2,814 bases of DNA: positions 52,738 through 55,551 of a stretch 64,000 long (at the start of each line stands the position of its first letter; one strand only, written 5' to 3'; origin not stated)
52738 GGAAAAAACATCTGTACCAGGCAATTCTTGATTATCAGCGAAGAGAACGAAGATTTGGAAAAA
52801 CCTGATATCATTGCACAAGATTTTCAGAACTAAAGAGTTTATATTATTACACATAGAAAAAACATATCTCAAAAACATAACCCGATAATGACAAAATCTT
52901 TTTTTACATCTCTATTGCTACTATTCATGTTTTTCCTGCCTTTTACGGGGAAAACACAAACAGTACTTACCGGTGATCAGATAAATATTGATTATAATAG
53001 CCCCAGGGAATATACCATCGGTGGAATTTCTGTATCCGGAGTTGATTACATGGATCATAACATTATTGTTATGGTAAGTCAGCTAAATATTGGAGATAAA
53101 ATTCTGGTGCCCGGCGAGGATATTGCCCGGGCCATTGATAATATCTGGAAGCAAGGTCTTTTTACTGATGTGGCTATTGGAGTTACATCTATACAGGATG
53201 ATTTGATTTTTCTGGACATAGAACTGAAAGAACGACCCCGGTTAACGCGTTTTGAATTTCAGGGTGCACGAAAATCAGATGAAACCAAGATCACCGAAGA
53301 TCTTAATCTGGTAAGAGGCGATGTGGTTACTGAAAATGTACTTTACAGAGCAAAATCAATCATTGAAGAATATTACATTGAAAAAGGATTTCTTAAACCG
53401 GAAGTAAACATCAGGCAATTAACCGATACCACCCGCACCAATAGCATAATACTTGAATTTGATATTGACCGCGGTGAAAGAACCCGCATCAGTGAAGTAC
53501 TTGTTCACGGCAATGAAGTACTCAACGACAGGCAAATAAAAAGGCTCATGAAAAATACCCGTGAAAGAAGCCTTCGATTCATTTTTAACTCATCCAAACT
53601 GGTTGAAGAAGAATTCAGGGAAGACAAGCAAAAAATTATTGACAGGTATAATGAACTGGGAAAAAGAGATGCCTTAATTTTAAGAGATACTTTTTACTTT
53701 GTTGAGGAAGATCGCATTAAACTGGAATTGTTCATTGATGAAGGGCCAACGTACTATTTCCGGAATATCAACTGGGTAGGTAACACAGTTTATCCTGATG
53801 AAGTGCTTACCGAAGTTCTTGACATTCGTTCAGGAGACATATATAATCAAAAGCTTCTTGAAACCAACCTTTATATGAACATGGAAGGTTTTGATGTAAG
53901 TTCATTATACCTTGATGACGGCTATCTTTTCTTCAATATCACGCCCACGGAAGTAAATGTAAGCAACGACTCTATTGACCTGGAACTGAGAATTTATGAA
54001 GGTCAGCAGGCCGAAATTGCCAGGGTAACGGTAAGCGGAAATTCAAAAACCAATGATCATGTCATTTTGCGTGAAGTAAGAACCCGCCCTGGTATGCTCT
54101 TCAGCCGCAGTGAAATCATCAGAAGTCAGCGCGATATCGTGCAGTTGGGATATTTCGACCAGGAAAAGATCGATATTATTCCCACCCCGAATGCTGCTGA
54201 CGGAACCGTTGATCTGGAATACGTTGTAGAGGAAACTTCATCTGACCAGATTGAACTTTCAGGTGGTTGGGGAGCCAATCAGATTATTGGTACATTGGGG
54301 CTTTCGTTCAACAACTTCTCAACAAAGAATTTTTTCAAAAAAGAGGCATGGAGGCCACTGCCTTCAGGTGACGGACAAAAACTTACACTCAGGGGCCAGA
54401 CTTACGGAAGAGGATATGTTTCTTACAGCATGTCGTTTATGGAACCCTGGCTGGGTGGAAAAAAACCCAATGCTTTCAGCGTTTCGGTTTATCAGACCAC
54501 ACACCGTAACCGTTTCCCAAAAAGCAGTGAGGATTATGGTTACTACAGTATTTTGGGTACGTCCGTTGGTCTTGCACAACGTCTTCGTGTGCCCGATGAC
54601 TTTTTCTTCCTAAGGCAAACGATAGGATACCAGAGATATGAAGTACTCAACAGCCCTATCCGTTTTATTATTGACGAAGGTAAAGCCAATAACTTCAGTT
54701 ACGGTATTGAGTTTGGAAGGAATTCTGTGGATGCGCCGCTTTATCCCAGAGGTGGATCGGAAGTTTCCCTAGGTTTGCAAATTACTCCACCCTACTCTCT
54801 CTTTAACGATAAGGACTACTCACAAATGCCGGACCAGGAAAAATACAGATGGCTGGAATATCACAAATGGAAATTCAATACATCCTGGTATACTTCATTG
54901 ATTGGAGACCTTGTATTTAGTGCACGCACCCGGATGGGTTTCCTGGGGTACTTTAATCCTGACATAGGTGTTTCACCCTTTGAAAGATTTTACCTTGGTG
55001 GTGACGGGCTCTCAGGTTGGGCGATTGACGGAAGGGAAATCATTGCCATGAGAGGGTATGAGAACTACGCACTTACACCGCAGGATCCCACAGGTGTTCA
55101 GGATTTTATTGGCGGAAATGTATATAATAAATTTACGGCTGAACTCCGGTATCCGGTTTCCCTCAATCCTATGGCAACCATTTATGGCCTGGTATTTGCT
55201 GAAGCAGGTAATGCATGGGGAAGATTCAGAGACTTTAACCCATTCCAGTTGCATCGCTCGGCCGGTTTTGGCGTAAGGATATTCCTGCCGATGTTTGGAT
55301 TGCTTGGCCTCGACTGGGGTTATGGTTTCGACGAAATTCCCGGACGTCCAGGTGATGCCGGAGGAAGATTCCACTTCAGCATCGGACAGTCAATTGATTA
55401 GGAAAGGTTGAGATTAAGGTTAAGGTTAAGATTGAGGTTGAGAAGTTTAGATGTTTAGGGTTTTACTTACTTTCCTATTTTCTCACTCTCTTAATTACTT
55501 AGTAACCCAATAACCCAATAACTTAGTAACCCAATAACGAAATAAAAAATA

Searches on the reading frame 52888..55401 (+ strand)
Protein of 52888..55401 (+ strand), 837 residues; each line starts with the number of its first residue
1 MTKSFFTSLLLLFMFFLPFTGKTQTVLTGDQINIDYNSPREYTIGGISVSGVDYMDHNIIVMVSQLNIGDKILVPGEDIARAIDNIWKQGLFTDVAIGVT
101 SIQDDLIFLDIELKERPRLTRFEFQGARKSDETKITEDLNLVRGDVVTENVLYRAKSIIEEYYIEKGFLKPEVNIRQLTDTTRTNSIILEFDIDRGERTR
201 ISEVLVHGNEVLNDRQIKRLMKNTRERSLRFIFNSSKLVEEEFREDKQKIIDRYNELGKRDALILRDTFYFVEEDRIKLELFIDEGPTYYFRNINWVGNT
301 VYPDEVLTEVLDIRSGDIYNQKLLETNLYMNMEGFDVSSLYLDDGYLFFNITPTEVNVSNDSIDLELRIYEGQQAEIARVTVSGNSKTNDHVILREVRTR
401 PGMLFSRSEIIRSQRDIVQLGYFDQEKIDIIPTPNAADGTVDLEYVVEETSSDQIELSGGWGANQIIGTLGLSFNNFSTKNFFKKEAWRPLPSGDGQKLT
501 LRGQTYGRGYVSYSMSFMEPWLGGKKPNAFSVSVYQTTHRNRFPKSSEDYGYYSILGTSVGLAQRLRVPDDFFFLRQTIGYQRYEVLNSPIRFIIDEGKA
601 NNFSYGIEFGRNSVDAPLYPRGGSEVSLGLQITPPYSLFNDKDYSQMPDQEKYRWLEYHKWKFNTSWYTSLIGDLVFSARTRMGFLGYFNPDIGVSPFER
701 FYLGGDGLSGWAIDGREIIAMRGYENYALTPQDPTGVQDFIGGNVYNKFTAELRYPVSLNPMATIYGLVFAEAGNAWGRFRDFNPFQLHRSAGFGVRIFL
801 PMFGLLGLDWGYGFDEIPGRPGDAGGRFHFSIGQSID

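Call 76: search_protein_families(library=pfam, proteins=[window:52888-55401:+], max_evalue=0.0001)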
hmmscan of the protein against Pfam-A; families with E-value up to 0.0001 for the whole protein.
window:52888-55401:+ (837 aa): 2 families
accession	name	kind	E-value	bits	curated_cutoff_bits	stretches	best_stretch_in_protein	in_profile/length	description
PF07244.20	POTRA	-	2.9e-38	130.9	21.3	4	376-449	2-78/79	Surface antigen variable number repeat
PF01103.29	Omp85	-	6.6e-29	101.9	24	1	494-835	4-324/325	Omp85 superfamily domain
